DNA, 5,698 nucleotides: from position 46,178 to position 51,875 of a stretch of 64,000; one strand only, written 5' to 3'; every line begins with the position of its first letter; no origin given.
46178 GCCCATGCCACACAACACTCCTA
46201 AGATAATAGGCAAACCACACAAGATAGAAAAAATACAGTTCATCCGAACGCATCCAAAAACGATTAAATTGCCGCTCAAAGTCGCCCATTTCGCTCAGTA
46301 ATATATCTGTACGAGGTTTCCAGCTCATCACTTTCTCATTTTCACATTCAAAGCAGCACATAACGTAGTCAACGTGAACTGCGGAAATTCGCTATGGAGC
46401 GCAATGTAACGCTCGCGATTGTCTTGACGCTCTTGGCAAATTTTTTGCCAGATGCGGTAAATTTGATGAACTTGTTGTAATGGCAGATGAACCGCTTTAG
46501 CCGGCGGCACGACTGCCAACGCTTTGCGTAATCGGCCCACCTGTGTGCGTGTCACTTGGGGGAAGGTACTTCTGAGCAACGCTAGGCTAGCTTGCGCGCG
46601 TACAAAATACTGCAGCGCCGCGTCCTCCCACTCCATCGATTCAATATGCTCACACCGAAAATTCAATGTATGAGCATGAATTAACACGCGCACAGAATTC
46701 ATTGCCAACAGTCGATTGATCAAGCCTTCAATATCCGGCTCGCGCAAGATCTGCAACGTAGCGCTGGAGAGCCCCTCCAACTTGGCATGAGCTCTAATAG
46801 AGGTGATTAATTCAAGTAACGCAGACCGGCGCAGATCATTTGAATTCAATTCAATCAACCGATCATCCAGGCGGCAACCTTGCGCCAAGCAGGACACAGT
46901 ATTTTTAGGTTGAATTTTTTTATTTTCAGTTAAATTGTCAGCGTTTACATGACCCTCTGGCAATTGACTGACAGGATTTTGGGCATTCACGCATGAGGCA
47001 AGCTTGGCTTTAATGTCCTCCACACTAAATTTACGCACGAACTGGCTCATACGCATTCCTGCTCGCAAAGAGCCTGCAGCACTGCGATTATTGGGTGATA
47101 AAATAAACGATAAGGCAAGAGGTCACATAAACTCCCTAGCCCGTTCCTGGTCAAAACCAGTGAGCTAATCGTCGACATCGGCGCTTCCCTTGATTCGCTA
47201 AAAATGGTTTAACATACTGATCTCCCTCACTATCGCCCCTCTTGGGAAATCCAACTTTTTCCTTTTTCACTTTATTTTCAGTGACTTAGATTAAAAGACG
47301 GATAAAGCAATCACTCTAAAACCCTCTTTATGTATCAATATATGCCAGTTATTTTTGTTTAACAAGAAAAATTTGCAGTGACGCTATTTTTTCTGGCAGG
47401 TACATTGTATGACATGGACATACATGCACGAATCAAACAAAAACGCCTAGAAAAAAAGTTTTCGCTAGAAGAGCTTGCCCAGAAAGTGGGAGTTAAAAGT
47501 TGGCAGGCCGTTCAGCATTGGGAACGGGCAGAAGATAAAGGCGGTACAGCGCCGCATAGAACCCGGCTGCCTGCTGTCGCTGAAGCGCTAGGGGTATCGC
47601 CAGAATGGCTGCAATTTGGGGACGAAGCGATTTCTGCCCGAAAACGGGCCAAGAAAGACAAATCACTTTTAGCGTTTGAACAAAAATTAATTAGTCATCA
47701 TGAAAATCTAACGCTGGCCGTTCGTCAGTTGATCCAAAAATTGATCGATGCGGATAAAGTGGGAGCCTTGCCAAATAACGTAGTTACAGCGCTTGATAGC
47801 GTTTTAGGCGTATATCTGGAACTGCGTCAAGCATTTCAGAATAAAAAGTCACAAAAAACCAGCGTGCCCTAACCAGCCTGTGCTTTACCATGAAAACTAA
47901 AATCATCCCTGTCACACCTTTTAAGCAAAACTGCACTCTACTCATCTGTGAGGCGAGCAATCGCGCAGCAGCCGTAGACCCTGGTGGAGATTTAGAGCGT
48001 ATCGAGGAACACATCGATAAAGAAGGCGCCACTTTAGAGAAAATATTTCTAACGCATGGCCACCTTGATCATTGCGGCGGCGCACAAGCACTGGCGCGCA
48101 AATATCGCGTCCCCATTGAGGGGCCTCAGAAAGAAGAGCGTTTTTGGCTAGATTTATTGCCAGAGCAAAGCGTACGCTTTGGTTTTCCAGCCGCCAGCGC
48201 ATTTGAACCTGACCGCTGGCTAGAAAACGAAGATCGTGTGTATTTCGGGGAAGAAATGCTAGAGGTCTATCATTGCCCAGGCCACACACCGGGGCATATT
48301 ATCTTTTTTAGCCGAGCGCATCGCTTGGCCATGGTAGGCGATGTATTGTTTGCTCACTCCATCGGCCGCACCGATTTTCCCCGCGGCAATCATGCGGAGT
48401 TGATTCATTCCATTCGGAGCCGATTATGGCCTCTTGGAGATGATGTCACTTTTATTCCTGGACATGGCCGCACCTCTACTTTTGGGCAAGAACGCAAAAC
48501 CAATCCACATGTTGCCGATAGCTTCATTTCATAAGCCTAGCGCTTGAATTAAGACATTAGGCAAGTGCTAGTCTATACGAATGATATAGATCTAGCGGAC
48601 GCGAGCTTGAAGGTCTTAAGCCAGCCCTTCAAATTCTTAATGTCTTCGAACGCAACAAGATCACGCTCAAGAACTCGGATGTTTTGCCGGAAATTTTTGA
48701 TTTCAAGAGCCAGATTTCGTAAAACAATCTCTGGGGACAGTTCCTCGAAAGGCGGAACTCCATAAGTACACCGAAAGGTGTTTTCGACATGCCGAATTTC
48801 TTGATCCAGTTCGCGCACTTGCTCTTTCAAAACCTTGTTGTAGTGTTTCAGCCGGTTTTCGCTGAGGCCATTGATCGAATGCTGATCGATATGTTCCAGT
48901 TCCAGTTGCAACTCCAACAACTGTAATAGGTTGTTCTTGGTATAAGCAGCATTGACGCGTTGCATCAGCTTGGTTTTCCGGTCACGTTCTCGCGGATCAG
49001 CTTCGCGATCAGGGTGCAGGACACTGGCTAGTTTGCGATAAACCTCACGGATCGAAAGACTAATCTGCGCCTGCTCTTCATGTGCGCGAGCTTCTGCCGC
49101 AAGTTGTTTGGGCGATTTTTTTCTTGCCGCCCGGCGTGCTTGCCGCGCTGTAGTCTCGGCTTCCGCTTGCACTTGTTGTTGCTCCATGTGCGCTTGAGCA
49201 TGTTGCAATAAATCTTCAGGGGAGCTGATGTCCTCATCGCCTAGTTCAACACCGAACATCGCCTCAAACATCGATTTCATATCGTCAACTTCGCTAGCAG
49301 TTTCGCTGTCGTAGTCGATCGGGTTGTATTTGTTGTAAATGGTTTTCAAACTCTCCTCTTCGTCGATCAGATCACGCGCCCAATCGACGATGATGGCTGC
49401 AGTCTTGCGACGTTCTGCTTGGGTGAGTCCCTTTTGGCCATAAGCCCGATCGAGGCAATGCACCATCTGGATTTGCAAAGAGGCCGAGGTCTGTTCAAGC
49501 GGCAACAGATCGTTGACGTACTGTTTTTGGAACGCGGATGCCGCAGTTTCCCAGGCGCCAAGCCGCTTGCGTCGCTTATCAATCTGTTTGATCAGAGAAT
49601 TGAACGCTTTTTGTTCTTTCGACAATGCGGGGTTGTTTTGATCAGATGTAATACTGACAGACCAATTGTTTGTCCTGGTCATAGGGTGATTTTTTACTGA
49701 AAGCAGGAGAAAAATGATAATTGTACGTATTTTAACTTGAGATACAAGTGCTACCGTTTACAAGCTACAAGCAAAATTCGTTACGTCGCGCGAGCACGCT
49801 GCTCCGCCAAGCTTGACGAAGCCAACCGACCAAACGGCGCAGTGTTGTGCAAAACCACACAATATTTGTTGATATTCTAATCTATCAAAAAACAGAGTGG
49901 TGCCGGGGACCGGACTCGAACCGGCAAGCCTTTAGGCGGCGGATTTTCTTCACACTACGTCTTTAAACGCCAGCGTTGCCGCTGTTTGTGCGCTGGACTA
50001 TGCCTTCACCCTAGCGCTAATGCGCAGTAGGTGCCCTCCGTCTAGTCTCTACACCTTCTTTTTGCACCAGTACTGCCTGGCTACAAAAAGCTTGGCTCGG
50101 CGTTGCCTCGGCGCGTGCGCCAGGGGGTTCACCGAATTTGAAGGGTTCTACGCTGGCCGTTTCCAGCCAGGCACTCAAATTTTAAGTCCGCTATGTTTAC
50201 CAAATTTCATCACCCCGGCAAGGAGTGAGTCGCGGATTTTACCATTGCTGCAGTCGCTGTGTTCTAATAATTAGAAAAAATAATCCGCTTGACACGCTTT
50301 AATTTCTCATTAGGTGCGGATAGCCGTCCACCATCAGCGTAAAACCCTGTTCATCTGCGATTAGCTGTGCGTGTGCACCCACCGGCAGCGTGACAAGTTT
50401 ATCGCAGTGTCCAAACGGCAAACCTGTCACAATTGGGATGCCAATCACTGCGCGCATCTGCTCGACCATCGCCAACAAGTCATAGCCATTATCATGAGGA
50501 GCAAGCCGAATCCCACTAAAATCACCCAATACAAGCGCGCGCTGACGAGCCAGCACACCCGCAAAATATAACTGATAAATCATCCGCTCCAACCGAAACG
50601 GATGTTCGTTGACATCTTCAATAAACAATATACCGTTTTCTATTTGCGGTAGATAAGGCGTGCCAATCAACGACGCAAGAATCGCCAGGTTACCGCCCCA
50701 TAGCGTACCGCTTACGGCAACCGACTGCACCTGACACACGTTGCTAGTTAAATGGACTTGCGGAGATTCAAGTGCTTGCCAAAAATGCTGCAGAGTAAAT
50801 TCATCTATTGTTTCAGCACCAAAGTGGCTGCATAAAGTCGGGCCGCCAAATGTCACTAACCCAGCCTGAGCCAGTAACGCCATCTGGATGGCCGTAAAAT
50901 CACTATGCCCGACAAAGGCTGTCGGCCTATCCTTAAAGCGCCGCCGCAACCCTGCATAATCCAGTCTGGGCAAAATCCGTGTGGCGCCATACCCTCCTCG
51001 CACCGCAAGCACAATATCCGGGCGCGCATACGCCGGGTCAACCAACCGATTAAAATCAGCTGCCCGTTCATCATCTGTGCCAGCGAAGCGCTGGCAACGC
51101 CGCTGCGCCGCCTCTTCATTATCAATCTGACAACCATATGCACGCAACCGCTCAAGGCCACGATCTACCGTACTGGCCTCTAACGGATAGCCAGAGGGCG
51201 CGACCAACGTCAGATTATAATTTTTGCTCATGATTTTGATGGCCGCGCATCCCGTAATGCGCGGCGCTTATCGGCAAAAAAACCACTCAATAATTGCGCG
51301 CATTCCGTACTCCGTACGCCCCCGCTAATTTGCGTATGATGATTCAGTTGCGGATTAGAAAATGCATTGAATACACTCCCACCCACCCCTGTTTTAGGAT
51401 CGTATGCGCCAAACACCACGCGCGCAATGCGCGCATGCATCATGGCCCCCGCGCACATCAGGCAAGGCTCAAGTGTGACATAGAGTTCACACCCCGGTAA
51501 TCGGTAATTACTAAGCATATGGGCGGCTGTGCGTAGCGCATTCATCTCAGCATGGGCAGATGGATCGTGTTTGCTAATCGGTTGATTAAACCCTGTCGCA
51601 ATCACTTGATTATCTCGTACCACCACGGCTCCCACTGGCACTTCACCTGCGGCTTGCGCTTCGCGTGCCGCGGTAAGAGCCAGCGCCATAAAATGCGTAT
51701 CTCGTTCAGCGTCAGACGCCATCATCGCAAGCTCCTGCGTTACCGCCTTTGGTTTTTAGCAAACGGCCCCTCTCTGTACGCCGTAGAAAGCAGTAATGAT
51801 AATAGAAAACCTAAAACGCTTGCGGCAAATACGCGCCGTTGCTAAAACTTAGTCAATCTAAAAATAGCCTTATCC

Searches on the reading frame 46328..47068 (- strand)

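Call 5: search_protein_families(library=pfam, proteins=[window:46328-47068:-], max_evalue=0.01)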
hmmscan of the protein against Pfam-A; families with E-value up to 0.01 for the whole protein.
window:46328-47068:- (246 aa): 1 family
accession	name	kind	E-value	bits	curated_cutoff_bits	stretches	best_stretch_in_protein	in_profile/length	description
PF11198.13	DUF2857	-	2.2e-06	27.9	36.8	1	99-228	24-157/174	Protein of unknown function (DUF2857)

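Call 45: search_protein_families(library=ncbifam, proteins=[window:46328-47068:-], max_evalue=0.001)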
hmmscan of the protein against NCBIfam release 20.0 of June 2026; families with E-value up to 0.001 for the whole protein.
window:46328-47068:- (246 aa): 0 families

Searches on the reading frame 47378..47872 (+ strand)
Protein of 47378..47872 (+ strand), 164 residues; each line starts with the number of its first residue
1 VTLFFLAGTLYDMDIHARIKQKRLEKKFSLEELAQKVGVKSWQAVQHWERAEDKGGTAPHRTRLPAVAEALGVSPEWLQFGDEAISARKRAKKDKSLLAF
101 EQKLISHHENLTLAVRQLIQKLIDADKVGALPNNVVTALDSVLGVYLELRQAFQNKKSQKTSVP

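Call 5: search_protein_families(library=pfam, proteins=[window:47378-47872:+], max_evalue=0.01)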
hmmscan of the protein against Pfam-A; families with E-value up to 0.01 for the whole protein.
window:47378-47872:+ (164 aa): 5 families
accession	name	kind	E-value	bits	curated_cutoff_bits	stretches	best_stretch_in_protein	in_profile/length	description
PF01381.28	HTH_3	-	2.2e-09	37.7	23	1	19-78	1-55/55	Helix-turn-helix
PF13560.12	HTH_31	-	0.0002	22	27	1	18-76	5-59/64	Helix-turn-helix domain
PF04967.18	HTH_10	-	0.00026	21.2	23.1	0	26-54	22-50/53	HTH DNA binding domain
PF13518.12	HTH_28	-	0.00043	20.8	25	0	26-57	12-41/52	Helix-turn-helix domain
PF12844.13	HTH_19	-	0.0026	18.1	30.2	0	18-39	3-24/64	Helix-turn-helix domain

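Call 45: search_protein_families(library=ncbifam, proteins=[window:47378-47872:+], max_evalue=0.001)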
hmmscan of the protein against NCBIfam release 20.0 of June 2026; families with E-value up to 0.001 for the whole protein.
window:47378-47872:+ (164 aa): 3 families
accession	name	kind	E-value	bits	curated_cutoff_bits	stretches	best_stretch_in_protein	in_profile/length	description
NF007257.0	PRK09706.1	subfamily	9.9e-11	41.6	101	1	15-107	6-95/135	transcriptional repressor DicA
NF041951.1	phage_RstR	subfamily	1.2e-06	28.7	80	1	13-87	1-70/108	RstR family transcriptional repressor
NF047948.1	male_kill_WMK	equivalog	5.5e-06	26.1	300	1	15-120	163-260/300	WO male-killing family protein Wmk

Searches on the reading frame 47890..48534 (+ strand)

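Call 5: search_protein_families(library=pfam, proteins=[window:47890-48534:+], max_evalue=0.01)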
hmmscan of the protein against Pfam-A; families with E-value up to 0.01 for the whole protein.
window:47890-48534:+ (214 aa): 2 families
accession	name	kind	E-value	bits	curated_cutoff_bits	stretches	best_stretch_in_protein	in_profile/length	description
PF00753.33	Lactamase_B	-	2.6e-35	122.6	22.7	1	9-192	2-196/196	Metallo-beta-lactamase superfamily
PF12706.13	Lactamase_B_2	-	0.00054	20.1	27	1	43-76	25-60/200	Beta-lactamase superfamily domain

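Call 45: search_protein_families(library=ncbifam, proteins=[window:47890-48534:+], max_evalue=0.001)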
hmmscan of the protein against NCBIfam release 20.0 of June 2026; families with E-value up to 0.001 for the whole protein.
window:47890-48534:+ (214 aa): 12 families
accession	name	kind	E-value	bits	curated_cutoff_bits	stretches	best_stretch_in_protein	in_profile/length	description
TIGR03413.1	GSH_gloB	equivalog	1.8e-27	96.3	200.8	1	5-195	1-167/248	hydroxyacylglutathione hydrolase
NF007597.0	PRK10241.1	equivalog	9.5e-15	54.6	421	2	8-81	6-79/251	hydroxyacylglutathione hydrolase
NF041804.1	MBL_fold_SolJ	exception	1.8e-12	47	350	1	11-195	16-181/224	solanimycin biosynthesis MBL-fold hydrolase SolJ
NF012229.1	bla_class_B_core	domain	2.4e-11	43.9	100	1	34-139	37-136/139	metallo-beta-lactamase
NF040641.1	bifunc_ST_SDO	equivalog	6.7e-11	41.7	625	1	35-210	188-369/423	bifunctional sulfur transferase/dioxygenase Blh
NF033105.1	bla_subclass_B3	equivalog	3e-10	39.8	240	1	36-160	46-174/257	subclass B3 metallo-beta-lactamase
TIGR04558.1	SoxH_rel_PQQ_1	hypoth_equivalog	2.3e-05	23.6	300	1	46-196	69-217/285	quinoprotein relay system zinc metallohydrolase 1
TIGR04559.1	SoxH_rel_PQQ_2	hypoth_equivalog_domain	5.8e-05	22.6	280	1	25-197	40-217/283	quinoprotein relay system zinc metallohydrolase 2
NF001911.0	PRK00685.1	equivalog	0.0002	20.9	144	1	42-76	34-68/228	metal-dependent hydrolase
NF012140.0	blaBJP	exception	0.00042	19.2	600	1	47-137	92-182/294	BJP family subclass B3 metallo-beta-lactamase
NF012101.1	blaGOB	exception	0.00064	19.1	560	0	53-140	95-183/290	GOB family subclass B3 metallo-beta-lactamase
NF047979.1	lactonase_AidB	equivalog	0.00076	18.8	360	0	48-161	93-215/271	AidB family quorum-quenching N-acyl homoserine lactonase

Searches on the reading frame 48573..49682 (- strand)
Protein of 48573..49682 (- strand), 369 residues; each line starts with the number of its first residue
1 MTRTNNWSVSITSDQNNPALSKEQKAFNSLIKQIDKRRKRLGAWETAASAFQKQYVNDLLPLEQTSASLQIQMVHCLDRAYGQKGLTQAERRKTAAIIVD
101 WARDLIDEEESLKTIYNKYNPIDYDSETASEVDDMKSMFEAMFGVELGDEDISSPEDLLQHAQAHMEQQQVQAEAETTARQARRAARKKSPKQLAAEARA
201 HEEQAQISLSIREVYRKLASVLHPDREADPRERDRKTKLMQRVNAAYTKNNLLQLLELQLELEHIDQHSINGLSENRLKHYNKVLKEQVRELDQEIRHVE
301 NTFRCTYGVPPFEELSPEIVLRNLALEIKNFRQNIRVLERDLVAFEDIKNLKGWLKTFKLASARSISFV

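Call 5: search_protein_families(library=pfam, proteins=[window:48573-49682:-], max_evalue=0.01)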
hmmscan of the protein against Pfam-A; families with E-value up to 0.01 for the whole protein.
window:48573-49682:- (369 aa): 1 family
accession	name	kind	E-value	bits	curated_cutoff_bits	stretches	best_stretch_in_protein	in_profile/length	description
PF00226.36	DnaJ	-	0.00016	22.1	27.8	1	210-247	16-50/63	DnaJ domain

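Call 12: search_protein_families(library=ncbifam, proteins=[window:48573-49682:-], max_evalue=0.01)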
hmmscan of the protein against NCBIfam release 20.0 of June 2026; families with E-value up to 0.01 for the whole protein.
window:48573-49682:- (369 aa): 1 family
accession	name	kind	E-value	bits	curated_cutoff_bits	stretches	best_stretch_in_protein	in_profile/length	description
TIGR02349.1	DnaJ_bact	equivalog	0.0067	15.9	377.2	0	210-247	16-50/354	molecular chaperone DnaJ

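Call 69: search_dna_similar(query=window:48573-49682:-, collection=plasmids, mode=protein, max_rows=10, max_evalue=0.001)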
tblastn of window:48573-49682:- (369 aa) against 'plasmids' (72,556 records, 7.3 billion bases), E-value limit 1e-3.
Records with a match: 32; places in all: 39; records where one place covers at least 80% of the query: 26.
Best place of each record, by identity: 60-80% 15; <60% 17.
By first word of the organism name: Burkholderia 11; Ralstonia 5; Cupriavidus 4; Robbsia 3; Paraburkholderia 3; Azotobacter 2; Pandoraea 1; Caballeronia 1; Thiothrix 1; Candidatus 1.
By predicted mobility (MOB-suite, as given by PLSDB): non-mobilizable 17; mobilizable 12; conjugative 3.
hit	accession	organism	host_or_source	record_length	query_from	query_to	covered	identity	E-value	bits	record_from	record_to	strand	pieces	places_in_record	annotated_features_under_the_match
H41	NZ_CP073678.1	Cupriavidus sp. KK10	Isolate,A bacterial consortium from ...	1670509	1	366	99%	72.5%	4e-131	421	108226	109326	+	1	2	none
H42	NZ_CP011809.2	Pandoraea faecigallinarum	cell culture,chicken dung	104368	1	365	99%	64.9%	2e-109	358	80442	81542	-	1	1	J domain-containing protein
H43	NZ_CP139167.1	Robbsia andropogonis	Areca catechu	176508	1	365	99%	62.4%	8e-78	338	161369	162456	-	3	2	hypothetical protein (x3)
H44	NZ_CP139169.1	Robbsia andropogonis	Areca catechu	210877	1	364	99%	62.5%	1e-83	336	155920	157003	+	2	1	J domain-containing protein | hypothetical protein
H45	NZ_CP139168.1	Robbsia andropogonis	Areca catechu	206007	1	364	99%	62.5%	1e-83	336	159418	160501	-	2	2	J domain-containing protein | hypothetical protein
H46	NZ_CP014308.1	Burkholderia sp. PAMC 26561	single cell,lichen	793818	1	364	99%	61.5%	1e-104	344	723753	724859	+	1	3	J domain-containing protein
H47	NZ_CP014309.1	Burkholderia sp. PAMC 26561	single cell,lichen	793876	1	364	99%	61.5%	1e-104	344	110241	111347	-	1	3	J domain-containing protein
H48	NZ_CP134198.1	Paraburkholderia sp. FT54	single cell,Rhizosphere soil of Tomato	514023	1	364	99%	61.4%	7e-107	351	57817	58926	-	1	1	J domain-containing protein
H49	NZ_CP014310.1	Burkholderia sp. PAMC 26561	single cell,lichen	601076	1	364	99%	61.0%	2e-102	338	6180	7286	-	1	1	J domain-containing protein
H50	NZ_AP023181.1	Paraburkholderia sp. PGU19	Physopelta gutta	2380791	1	359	97%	61.6%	8e-103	339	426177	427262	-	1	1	none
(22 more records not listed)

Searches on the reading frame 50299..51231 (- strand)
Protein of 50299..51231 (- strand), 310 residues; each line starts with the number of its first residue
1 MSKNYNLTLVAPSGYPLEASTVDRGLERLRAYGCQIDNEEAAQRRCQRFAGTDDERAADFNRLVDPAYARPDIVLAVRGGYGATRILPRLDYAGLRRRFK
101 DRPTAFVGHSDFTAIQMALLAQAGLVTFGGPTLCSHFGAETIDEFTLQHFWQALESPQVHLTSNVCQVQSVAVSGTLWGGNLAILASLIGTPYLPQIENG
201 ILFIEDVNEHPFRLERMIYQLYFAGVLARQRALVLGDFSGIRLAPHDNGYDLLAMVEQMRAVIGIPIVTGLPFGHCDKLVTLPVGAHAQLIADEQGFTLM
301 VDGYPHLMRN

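Call 8: search_protein_families(library=pfam, proteins=[window:50299-51231:-], max_evalue=0.01)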
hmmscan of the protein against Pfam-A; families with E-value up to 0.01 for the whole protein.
window:50299-51231:- (310 aa): 2 families
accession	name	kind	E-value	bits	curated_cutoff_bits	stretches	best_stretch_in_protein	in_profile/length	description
PF17676.7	Peptidase_S66C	-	1.8e-31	109.6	23.7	1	174-290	1-120/120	LD-carboxypeptidase C-terminal domain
PF02016.21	Peptidase_S66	-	2.9e-26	92.4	25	1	9-130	3-121/121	LD-carboxypeptidase N-terminal domain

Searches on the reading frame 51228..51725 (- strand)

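Call 8: search_protein_families(library=pfam, proteins=[window:51228-51725:-], max_evalue=0.01)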
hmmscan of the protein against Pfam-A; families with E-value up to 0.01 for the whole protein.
window:51228-51725:- (165 aa): 3 families
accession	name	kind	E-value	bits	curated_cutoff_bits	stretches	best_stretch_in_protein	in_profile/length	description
PF14437.12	MafB19-deam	-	8.7e-35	120.1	27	1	10-153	4-141/142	MafB19-like deaminase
PF00383.29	dCMP_cyt_deam_1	-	1.1e-31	109.1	25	1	7-106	2-101/102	Cytidine and deoxycytidylate deaminase zinc-binding region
PF14439.12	Bd3614-deam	-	1.6e-07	31.7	38.5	1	33-100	13-79/113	Bd3614-like deaminase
